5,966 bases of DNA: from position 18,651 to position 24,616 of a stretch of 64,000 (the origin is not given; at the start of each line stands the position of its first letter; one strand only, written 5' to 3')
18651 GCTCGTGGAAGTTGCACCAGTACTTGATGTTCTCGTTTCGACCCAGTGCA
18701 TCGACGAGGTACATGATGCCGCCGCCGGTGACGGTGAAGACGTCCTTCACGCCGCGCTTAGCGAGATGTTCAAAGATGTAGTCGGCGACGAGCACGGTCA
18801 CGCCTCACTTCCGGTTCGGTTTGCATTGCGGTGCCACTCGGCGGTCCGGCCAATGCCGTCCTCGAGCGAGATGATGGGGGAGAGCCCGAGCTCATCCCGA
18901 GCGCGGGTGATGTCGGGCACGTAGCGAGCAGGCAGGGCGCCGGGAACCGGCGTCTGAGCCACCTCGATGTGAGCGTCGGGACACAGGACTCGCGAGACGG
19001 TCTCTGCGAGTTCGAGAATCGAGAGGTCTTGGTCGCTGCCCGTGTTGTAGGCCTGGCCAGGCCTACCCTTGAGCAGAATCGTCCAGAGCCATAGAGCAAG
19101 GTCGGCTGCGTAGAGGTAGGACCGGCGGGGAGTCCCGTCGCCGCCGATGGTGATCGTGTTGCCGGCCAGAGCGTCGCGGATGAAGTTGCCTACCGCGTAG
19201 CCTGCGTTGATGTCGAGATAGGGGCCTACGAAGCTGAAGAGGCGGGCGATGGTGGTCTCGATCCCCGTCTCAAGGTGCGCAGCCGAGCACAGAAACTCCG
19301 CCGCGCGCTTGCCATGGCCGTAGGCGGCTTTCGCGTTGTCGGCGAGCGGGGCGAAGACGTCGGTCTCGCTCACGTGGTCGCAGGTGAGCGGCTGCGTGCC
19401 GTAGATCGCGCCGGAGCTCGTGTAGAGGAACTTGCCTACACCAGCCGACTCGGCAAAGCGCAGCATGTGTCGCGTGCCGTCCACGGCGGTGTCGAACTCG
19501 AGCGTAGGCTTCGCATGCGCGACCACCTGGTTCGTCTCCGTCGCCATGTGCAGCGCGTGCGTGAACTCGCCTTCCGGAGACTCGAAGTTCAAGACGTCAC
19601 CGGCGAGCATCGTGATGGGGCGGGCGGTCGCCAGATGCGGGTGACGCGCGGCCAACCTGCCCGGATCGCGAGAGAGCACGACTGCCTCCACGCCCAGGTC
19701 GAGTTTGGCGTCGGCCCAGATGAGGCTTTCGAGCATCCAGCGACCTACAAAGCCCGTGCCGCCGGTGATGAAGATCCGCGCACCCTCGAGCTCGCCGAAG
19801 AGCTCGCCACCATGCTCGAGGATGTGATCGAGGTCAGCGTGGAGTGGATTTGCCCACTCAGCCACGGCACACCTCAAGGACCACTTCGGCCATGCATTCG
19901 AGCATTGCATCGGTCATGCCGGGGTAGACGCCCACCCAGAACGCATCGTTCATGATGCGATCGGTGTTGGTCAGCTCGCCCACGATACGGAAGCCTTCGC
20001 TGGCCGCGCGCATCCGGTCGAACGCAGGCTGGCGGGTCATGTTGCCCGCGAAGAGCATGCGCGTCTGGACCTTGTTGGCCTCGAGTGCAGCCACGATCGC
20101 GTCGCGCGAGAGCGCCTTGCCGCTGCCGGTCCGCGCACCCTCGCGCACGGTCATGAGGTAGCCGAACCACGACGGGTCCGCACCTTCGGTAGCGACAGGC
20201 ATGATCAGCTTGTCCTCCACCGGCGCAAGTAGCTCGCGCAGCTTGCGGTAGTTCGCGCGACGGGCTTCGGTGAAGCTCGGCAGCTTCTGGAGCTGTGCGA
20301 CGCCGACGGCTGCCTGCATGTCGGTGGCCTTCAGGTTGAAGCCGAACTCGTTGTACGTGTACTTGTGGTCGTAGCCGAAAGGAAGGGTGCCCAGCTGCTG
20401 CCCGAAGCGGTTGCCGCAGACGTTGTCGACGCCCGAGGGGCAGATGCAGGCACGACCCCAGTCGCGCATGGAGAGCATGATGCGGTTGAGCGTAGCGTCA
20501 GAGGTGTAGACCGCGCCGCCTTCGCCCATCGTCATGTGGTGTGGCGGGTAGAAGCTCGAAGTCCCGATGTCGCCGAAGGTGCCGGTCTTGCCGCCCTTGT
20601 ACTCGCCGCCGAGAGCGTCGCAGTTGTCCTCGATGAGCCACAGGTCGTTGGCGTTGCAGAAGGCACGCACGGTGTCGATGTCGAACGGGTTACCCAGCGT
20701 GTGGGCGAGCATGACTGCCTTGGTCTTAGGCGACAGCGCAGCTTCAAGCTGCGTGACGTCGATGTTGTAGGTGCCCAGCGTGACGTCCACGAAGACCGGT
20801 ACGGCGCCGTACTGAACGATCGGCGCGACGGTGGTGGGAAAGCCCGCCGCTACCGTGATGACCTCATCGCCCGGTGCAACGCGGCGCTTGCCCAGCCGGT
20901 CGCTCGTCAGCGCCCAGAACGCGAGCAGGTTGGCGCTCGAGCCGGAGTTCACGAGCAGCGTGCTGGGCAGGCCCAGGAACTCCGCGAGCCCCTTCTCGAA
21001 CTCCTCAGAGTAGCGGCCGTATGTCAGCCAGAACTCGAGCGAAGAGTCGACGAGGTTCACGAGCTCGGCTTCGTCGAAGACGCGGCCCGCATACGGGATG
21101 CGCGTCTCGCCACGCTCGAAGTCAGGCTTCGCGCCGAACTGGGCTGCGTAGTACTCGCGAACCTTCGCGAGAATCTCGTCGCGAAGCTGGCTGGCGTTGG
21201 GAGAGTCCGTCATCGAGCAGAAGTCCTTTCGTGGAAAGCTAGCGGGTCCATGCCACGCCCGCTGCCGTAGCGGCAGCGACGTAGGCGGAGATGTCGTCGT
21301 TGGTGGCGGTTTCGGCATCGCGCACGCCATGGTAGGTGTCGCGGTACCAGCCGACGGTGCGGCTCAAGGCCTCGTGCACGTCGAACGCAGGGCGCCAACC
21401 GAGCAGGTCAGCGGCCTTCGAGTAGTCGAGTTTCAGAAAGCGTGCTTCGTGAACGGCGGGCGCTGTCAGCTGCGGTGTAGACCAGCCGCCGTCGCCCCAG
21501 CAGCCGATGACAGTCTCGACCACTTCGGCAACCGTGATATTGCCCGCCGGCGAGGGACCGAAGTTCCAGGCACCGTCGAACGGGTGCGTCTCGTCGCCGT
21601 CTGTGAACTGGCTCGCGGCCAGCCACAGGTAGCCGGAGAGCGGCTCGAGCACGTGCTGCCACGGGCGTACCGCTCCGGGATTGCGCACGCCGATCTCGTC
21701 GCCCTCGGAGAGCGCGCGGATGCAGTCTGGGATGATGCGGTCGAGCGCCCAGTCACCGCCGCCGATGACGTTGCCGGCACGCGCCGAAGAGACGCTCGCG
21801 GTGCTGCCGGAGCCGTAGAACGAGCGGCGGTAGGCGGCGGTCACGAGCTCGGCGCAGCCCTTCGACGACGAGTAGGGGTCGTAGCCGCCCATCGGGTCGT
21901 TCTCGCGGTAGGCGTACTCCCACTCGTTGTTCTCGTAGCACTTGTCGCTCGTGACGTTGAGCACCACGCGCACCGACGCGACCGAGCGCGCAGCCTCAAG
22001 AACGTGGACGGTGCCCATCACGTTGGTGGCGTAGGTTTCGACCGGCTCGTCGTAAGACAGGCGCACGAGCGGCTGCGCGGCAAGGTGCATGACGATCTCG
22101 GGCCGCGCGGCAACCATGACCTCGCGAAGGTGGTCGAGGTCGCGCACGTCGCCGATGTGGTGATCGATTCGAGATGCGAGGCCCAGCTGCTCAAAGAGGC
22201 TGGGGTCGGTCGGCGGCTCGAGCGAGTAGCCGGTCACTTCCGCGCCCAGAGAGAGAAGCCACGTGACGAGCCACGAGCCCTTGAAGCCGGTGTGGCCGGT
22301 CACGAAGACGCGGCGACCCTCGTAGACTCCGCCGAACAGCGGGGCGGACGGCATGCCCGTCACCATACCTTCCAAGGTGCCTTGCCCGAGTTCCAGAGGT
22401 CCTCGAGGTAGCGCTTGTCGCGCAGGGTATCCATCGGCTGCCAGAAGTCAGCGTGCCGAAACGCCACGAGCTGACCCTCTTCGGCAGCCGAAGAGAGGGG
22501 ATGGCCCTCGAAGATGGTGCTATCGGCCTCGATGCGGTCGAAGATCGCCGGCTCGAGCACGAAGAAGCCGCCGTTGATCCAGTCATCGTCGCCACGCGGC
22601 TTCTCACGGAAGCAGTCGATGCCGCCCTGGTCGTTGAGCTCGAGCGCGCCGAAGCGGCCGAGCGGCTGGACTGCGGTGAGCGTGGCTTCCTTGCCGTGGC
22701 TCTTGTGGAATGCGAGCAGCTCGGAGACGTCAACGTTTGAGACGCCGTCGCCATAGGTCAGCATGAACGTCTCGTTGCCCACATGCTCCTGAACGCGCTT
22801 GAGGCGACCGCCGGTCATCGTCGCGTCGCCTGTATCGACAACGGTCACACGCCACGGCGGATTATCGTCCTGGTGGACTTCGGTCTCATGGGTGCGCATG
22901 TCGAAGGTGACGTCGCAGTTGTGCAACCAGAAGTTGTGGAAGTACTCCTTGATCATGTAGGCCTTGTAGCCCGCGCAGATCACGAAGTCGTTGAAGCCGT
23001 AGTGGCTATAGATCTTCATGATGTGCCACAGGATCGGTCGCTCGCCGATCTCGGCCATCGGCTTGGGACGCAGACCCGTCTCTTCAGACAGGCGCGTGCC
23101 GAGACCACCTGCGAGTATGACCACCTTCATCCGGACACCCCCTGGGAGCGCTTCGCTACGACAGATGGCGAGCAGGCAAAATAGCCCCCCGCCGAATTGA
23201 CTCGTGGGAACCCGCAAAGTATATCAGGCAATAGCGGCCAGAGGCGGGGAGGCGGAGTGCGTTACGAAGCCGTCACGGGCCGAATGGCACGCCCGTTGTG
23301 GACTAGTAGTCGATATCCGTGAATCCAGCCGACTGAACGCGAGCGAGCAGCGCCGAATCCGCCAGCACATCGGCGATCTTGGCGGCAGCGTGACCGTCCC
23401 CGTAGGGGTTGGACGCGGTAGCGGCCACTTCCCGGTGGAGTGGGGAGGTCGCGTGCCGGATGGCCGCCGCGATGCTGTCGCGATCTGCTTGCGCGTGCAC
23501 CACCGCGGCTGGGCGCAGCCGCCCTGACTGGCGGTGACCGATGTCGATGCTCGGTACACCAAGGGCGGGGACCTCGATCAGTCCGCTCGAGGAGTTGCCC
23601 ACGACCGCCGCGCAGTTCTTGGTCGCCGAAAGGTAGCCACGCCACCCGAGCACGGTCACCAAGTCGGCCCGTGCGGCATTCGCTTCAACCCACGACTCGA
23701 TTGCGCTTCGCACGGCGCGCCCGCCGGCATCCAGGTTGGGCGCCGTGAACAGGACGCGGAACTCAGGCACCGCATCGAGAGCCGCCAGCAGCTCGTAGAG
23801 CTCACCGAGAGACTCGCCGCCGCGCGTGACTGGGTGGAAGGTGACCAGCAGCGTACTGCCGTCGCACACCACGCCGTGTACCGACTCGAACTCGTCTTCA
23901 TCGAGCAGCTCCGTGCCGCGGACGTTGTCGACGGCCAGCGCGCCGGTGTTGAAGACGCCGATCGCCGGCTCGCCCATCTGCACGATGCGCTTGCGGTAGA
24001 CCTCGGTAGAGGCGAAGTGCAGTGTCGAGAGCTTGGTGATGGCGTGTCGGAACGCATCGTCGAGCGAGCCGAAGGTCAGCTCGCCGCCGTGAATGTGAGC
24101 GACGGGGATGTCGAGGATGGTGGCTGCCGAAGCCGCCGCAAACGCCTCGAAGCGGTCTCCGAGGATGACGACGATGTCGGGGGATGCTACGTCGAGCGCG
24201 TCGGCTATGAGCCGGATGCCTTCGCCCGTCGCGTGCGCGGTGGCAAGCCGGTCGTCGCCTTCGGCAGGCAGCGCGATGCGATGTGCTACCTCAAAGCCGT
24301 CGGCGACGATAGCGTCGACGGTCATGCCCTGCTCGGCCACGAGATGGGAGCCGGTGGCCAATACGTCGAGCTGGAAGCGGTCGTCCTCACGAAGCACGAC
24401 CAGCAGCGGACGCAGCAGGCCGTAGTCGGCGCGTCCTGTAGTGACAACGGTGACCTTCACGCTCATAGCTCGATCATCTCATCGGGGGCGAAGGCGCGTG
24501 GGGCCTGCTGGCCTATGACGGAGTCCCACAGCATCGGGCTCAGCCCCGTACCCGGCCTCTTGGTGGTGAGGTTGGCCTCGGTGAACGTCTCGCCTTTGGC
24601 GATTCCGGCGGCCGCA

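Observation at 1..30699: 30-kb surface-glycan locus built from polyprenyl-phosphate/GT-C machinery plus three rare-sugar pathways, with no Leloir transferase, flippase/polymerase or priming enzyme in view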

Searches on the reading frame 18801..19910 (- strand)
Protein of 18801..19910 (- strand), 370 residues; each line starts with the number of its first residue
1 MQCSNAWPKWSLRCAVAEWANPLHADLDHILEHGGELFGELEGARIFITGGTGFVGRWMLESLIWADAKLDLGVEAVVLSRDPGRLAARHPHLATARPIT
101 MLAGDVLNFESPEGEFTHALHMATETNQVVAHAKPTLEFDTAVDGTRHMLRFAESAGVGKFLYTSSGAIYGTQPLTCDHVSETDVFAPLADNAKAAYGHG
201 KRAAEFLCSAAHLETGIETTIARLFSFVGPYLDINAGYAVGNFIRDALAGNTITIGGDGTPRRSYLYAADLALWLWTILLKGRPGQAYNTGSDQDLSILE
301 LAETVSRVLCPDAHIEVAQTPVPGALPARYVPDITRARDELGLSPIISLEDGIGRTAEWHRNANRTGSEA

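Call 5: search_protein_families(library=pfam, proteins=[window:18801-19910:-], max_evalue=0.01)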
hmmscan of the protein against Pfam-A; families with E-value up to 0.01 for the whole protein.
window:18801-19910:- (370 aa): 5 families
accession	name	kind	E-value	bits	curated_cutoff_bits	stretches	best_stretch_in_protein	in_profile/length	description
PF01370.27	Epimerase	-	7.6e-33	114.3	20.9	1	46-291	1-240/240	NAD dependent epimerase/dehydratase family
PF16363.11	GDP_Man_Dehyd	-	1.7e-23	84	27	1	47-354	1-330/332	GDP-mannose 4,6 dehydratase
PF07993.18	NAD_binding_4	-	6.6e-10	39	20.1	1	139-224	109-204/258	Male sterility protein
PF01073.25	3Beta_HSD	-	1.1e-08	34.9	22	1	48-211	2-160/280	3-beta hydroxysteroid dehydrogenase/isomerase family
PF13460.12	NAD_binding_10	-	0.00048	20.5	27.2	1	50-196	1-127/184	NAD(P)H-binding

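Call 39: search_protein_families(library=ncbifam, proteins=[window:18801-19910:-], max_evalue=1e-10)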
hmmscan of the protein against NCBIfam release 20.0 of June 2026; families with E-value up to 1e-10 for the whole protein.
window:18801-19910:- (370 aa): 6 families
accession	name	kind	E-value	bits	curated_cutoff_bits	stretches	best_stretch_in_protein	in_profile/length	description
TIGR01181.1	dTDP_gluc_dehyt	equivalog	1.1e-24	87.2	365.1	1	46-364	2-315/321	dTDP-glucose 4,6-dehydratase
TIGR01179.1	galE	equivalog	8e-17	61.1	262.3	1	45-364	1-329/332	UDP-glucose 4-epimerase GalE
TIGR04180.1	EDH_00030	hypoth_equivalog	8.1e-15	54.7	475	1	46-318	1-265/297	NAD-dependent 4,6-dehydratase LegB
NF007582.0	PRK10217.1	equivalog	2.7e-13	49.7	698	1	46-361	4-332/355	dTDP-glucose 4,6-dehydratase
NF007490.0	PRK10084.1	subfamily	2.4e-12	46.5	649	1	160-363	127-337/361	dTDP-glucose 4,6-dehydratase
NF047922.1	GDPFucSynFcl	equivalog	5.1e-12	45.9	500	1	153-362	92-303/308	GDP-L-fucose synthase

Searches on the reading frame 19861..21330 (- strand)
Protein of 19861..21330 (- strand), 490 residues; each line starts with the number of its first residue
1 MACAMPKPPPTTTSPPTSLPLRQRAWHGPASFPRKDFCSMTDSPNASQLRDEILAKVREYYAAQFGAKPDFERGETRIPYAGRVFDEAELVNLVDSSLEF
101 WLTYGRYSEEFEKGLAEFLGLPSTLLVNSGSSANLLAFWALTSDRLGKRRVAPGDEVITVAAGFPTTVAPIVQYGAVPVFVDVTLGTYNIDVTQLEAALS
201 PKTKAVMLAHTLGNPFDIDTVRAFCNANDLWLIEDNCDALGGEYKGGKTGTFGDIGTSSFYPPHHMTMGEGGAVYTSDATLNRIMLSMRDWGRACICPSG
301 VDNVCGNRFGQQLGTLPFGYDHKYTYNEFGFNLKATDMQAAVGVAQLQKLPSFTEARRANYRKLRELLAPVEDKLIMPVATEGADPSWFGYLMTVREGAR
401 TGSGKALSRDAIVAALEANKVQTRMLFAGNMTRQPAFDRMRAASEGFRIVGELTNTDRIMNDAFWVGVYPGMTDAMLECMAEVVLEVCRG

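Call 5: search_protein_families(library=pfam, proteins=[window:19861-21330:-], max_evalue=0.01)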
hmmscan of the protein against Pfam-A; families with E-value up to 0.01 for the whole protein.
window:19861-21330:- (490 aa): 4 families
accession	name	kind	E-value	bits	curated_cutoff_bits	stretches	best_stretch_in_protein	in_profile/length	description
PF01041.23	DegT_DnrJ_EryC1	-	3.3e-84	283.6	19.8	1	91-480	8-355/360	DegT/DnrJ/EryC1/StrS aminotransferase family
PF00266.25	Aminotran_5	-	0.00043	19.8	21.5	1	108-240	45-180/371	Aminotransferase class-V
PF01212.27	Beta_elim_lyase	-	0.0027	17.5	27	1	109-235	35-168/288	Beta-eliminating lyase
PF01053.26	Cys_Met_Meta_PP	-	0.0084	15.1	27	0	109-237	55-175/381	Cys/Met metabolism PLP-dependent enzyme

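Call 39: search_protein_families(library=ncbifam, proteins=[window:19861-21330:-], max_evalue=1e-10)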
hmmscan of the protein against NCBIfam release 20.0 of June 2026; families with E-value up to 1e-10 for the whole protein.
window:19861-21330:- (490 aa): 7 families
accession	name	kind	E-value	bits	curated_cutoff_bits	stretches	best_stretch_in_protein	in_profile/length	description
NF011936.0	PRK15407.1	equivalog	3.6e-208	691.6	423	1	45-488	5-436/440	lipopolysaccharide biosynthesis protein RfbH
TIGR03588.1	PseC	equivalog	1.2e-49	169.3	423.5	1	78-487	2-379/380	UDP-4-amino-4,6-dideoxy-N-acetyl-beta-L-altrosamine transaminase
TIGR04181.1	NHT_00031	hypoth_equivalog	5.4e-45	153.8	420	2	99-282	23-214/359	LegC family aminotransferase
NF008687.0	PRK11706.1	equivalog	3.4e-38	131.4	375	1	105-282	30-199/375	dTDP-4-amino-4,6-dideoxygalactose transaminase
NF008658.2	PRK11658.1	equivalog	2.5e-34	118.5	631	1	79-483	6-372/379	UDP-4-amino-4-deoxy-L-arabinose aminotransferase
TIGR02379.1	ECA_wecE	subfamily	5.6e-31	107.6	434.85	1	107-378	32-278/376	dTDP-4-amino-4,6-dideoxy-D-glucose transaminase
TIGR04427.1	PLP_DesI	equivalog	9e-28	97.5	650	1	85-294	29-230/390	dTDP-4-dehydro-6-deoxyglucose aminotransferase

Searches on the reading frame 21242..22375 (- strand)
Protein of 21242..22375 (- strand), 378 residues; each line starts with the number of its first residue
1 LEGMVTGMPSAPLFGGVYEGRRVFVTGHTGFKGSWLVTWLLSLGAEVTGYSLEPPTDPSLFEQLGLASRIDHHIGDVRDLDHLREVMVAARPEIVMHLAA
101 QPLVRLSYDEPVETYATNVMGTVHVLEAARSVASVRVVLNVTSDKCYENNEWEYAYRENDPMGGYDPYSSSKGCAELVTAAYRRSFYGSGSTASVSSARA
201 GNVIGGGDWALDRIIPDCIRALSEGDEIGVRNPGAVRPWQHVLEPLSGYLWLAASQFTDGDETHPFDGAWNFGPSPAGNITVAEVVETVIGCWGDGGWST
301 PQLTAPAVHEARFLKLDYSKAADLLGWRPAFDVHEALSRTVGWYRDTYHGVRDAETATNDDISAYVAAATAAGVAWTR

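Call 5: search_protein_families(library=pfam, proteins=[window:21242-22375:-], max_evalue=0.01)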
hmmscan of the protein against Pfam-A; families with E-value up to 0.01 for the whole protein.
window:21242-22375:- (378 aa): 6 families
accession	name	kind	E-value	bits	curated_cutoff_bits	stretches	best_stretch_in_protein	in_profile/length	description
PF16363.11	GDP_Man_Dehyd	-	2e-34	120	27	1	24-339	1-331/332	GDP-mannose 4,6 dehydratase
PF01370.27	Epimerase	-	8.8e-31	107.6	20.9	1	23-255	1-227/240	NAD dependent epimerase/dehydratase family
PF02719.21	Polysacc_synt_2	-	3.8e-14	53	20.2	1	25-239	3-203/293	Polysaccharide biosynthesis protein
PF01073.25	3Beta_HSD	-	2.6e-10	40.2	22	1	25-218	2-196/280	3-beta hydroxysteroid dehydrogenase/isomerase family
PF07993.18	NAD_binding_4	-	5e-07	29.6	20.1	1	66-183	59-192/258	Male sterility protein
PF04321.23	RmlD_sub_bind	-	1.4e-06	28.1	27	1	22-181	2-138/287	RmlD substrate binding domain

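Call 39: search_protein_families(library=ncbifam, proteins=[window:21242-22375:-], max_evalue=1e-10)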
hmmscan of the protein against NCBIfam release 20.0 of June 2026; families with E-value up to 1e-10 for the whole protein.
window:21242-22375:- (378 aa): 8 families
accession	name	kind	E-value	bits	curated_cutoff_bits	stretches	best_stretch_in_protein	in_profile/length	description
TIGR02622.1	CDP_4_6_dhtase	equivalog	9e-144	478.9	278.45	1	17-365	1-351/352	CDP-glucose 4,6-dehydratase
TIGR01181.1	dTDP_gluc_dehyt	equivalog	9.4e-29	100.5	365.1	1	23-347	2-314/321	dTDP-glucose 4,6-dehydratase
TIGR04180.1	EDH_00030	hypoth_equivalog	1.3e-22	80.3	475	1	23-331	1-296/297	NAD-dependent 4,6-dehydratase LegB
TIGR01179.1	galE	equivalog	1.6e-17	63.4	262.3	1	22-185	1-162/332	UDP-glucose 4-epimerase GalE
TIGR01472.1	gmd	equivalog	4.7e-16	58.9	415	1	23-186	3-173/342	GDP-mannose 4,6-dehydratase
NF007582.0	PRK10217.1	equivalog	2.5e-13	49.9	698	1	21-345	2-332/355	dTDP-glucose 4,6-dehydratase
TIGR03466.1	HpnA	hypoth_equivalog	1.3e-12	47.3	367.65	0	22-143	2-113/327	hopanoid-associated sugar epimerase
NF007490.0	PRK10084.1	subfamily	4.1e-12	45.8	649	0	23-132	3-114/361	dTDP-glucose 4,6-dehydratase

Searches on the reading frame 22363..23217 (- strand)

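Call 5: search_protein_families(library=pfam, proteins=[window:22363-23217:-], max_evalue=0.01)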
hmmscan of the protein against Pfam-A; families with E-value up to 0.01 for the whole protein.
window:22363-23217:- (285 aa): 2 families
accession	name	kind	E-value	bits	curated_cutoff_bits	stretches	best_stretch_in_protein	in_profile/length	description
PF00483.29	NTP_transferase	-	1e-19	71.5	21.2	1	31-230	1-190/245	Nucleotidyl transferase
PF12804.13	NTP_transf_3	-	4.1e-08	34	27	1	32-88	1-52/160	MobA-like NTP transferase domain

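Call 39: search_protein_families(library=ncbifam, proteins=[window:22363-23217:-], max_evalue=1e-10)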
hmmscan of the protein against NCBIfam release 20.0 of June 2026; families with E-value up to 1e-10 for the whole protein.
window:22363-23217:- (285 aa): 7 families
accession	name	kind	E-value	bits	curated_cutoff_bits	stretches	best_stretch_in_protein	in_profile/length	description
TIGR02623.1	G1P_cyt_trans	equivalog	1.2e-126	421.4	300.25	1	30-285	1-255/255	glucose-1-phosphate cytidylyltransferase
NF049965.1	GlMnHpPGnyltfHddC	equivalog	4.6e-23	82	300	1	30-105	1-75/221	D-glycero-D-manno-heptose 1-phosphate guanosyltransferase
TIGR03992.1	Arch_glmU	subfamily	2.7e-22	79.2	292.1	1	30-106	1-77/393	bifunctional sugar-1-phosphate nucleotidylyltransferase/acetyltransferase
NF052502.1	man1P_GTase_Rv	exception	1e-20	73.9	440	0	125-264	75-219/352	mannose-1-phosphate guanylyltransferase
NF041313.1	UDPGP_AglF_Halo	equivalog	9.2e-20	71.1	400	1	30-229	1-182/234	UTP--glucose-1-phosphate uridylyltransferase AglF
NF045761.1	NAMPUrTaseMurU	equivalog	3.4e-14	53.2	250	0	30-100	1-71/226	N-acetylmuramate alpha-1-phosphate uridylyltransferase MurU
NF041173.1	Sug_nt_acttase_Thmprot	equivalog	1.9e-12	46.9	600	1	30-231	1-178/405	bifunctional sugar-1-phosphate nucleotidylyltransferase/acetyltransferase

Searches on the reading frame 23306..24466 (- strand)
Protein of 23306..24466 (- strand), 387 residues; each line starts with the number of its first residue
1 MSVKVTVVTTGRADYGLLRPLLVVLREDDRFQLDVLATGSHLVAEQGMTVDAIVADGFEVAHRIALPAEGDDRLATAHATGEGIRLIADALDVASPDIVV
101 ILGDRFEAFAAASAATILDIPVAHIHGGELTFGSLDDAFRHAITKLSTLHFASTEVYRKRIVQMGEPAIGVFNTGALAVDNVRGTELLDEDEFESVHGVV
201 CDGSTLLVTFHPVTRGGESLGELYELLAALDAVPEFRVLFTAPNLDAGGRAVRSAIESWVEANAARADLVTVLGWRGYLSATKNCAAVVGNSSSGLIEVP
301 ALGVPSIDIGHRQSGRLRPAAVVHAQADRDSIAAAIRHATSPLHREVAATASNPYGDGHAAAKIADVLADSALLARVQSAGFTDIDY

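Call 5: search_protein_families(library=pfam, proteins=[window:23306-24466:-], max_evalue=0.01)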
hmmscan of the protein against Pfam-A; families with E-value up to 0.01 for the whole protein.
window:23306-24466:- (387 aa): 1 family
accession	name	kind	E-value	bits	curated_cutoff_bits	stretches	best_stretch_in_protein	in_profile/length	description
PF02350.25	Epimerase_2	-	1.2e-76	258.2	30.6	1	25-368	3-346/347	UDP-N-acetylglucosamine 2-epimerase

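Call 39: search_protein_families(library=ncbifam, proteins=[window:23306-24466:-], max_evalue=1e-10)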
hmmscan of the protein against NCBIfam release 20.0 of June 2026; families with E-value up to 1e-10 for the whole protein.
window:23306-24466:- (387 aa): 2 families
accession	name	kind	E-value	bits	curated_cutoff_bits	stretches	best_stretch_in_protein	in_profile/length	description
TIGR03568.1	NeuC_NnaA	equivalog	2e-116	388.8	235.9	1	4-368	2-365/365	UDP-N-acetylglucosamine 2-epimerase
TIGR00236.1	wecB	equivalog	6e-25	88.2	210.15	1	3-368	1-362/366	non-hydrolyzing UDP-N-acetylglucosamine 2-epimerase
